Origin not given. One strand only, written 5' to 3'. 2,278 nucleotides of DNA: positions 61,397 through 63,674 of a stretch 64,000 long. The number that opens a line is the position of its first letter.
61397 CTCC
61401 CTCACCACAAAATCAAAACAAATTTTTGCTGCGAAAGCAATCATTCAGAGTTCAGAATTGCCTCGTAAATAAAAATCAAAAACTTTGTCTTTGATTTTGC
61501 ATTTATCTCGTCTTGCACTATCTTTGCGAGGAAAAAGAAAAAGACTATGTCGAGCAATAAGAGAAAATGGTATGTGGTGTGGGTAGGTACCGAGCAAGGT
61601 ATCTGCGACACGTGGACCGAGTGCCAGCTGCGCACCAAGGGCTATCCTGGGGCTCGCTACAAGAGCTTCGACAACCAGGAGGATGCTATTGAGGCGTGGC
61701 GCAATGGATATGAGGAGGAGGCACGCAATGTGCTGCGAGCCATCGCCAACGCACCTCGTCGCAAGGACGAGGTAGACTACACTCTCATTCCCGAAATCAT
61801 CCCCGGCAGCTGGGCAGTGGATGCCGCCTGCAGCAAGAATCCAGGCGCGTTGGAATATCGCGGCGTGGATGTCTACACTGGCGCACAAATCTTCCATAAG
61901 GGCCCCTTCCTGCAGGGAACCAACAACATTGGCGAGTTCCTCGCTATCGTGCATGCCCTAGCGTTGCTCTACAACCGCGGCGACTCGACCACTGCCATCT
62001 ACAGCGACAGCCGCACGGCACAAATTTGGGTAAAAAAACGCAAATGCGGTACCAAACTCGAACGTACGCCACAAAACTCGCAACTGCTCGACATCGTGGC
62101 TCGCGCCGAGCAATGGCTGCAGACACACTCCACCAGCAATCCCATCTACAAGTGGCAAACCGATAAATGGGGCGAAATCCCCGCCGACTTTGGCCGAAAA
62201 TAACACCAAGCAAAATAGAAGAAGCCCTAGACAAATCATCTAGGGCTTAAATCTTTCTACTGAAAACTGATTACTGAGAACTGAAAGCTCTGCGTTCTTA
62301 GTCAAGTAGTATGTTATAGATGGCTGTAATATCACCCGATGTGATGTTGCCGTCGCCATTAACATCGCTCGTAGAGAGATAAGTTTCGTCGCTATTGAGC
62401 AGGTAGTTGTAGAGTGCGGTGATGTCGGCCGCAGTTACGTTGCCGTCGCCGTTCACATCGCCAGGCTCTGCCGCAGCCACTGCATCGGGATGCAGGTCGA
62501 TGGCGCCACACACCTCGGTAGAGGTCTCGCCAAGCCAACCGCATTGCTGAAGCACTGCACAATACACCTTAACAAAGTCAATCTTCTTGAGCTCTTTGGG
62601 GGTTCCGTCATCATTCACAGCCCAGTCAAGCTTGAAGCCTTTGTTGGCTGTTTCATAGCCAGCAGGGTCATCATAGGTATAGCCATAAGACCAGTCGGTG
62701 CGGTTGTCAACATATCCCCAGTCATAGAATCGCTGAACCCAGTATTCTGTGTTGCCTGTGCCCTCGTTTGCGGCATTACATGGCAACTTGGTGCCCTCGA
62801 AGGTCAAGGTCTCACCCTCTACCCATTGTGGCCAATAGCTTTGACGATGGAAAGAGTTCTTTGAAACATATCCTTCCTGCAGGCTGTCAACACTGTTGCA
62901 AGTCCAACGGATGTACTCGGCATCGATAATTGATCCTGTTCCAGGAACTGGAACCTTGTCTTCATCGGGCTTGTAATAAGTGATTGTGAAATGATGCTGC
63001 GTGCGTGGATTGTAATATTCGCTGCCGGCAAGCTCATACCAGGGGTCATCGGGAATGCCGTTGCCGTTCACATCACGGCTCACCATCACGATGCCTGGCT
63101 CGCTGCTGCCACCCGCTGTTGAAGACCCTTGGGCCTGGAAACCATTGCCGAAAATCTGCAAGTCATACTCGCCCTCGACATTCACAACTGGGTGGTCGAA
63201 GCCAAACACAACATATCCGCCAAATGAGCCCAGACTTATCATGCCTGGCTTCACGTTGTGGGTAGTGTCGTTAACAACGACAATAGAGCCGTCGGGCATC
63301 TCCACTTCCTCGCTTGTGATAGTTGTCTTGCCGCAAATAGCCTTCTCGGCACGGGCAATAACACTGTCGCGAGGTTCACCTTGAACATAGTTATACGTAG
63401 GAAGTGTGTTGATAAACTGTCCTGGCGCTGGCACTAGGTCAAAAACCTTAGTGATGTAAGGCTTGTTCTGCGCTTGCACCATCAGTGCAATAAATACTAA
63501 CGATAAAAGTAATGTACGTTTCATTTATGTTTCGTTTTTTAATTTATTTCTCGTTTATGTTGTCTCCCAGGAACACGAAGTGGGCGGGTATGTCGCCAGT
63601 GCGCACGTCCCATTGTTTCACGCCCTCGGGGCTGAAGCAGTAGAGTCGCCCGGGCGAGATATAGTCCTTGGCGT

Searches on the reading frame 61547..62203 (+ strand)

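Call 18: search_protein_families(library=pfam, proteins=[window:61547-62203:+])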
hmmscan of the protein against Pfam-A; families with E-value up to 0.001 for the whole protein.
window:61547-62203:+ (218 aa): 2 families
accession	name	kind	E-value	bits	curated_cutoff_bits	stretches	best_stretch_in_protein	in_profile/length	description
PF01693.22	Cauli_VI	-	2e-16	60.4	21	1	7-49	1-43/44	Ribonuclease H1 N-terminal domain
PF00075.30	RNase_H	-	2.3e-06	28.3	25.8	1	90-181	7-102/141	RNase H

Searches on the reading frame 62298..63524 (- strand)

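Call 18: search_protein_families(library=pfam, proteins=[window:62298-63524:-])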
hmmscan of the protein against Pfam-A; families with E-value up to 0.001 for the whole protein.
window:62298-63524:- (408 aa): 1 family
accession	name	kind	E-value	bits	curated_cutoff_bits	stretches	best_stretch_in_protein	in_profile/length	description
PF00404.24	Dockerin_1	-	3.5e-14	53.2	22.9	1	354-407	1-57/57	Dockerin type I domain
